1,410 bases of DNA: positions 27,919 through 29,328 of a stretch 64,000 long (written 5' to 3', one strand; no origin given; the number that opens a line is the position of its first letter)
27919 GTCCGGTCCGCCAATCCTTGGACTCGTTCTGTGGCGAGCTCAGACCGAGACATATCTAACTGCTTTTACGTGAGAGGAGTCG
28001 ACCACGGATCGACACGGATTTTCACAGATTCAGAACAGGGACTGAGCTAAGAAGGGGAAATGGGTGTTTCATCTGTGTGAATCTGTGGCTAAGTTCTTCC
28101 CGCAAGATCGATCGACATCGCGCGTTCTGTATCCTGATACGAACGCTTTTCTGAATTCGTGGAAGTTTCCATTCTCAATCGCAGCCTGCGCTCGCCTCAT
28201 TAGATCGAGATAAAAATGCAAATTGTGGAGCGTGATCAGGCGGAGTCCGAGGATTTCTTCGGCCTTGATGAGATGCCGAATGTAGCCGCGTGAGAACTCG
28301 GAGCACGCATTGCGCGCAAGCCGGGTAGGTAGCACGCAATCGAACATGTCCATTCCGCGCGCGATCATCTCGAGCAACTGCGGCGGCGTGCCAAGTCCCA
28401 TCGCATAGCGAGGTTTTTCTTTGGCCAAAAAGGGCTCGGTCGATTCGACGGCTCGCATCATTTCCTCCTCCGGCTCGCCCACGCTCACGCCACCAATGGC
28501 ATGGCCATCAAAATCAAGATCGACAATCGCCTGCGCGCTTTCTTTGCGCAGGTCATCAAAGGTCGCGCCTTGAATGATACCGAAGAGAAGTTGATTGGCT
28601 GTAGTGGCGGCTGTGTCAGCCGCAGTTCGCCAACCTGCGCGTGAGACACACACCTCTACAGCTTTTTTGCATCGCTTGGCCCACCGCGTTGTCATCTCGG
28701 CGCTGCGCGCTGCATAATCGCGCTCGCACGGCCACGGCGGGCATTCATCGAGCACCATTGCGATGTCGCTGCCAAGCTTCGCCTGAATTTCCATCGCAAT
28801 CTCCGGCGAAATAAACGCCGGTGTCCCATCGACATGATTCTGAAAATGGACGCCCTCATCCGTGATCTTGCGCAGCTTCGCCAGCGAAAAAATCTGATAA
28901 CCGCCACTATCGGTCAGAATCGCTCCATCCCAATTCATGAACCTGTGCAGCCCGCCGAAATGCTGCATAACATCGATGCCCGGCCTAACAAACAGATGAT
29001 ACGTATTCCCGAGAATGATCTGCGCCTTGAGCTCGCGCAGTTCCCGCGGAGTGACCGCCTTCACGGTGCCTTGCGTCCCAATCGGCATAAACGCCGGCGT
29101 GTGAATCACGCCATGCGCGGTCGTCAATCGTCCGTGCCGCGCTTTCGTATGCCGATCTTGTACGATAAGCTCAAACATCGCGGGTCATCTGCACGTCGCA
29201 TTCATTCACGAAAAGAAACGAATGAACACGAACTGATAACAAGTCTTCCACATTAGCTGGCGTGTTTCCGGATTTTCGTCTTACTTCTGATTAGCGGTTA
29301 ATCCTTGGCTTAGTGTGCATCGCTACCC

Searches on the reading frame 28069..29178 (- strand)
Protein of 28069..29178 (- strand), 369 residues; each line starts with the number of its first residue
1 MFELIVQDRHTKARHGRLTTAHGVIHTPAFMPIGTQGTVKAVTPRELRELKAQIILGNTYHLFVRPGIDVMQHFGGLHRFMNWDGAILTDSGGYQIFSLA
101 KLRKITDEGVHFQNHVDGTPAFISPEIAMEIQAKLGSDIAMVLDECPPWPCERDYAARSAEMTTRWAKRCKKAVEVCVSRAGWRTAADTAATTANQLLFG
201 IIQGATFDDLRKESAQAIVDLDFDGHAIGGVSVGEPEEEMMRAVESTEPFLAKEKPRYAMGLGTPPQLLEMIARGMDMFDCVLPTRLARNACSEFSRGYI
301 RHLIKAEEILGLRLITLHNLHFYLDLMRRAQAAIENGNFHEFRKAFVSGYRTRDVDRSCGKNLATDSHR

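Call 77: search_protein_families(library=pfam, proteins=[window:28069-29178:-], max_evalue=0.00001)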
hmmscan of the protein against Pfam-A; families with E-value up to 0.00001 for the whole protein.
window:28069-29178:- (369 aa): 1 family
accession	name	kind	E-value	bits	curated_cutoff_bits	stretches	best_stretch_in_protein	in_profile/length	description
PF01702.25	TGT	-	2.5e-137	458.2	26.3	2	12-290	2-264/357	Queuine tRNA-ribosyltransferase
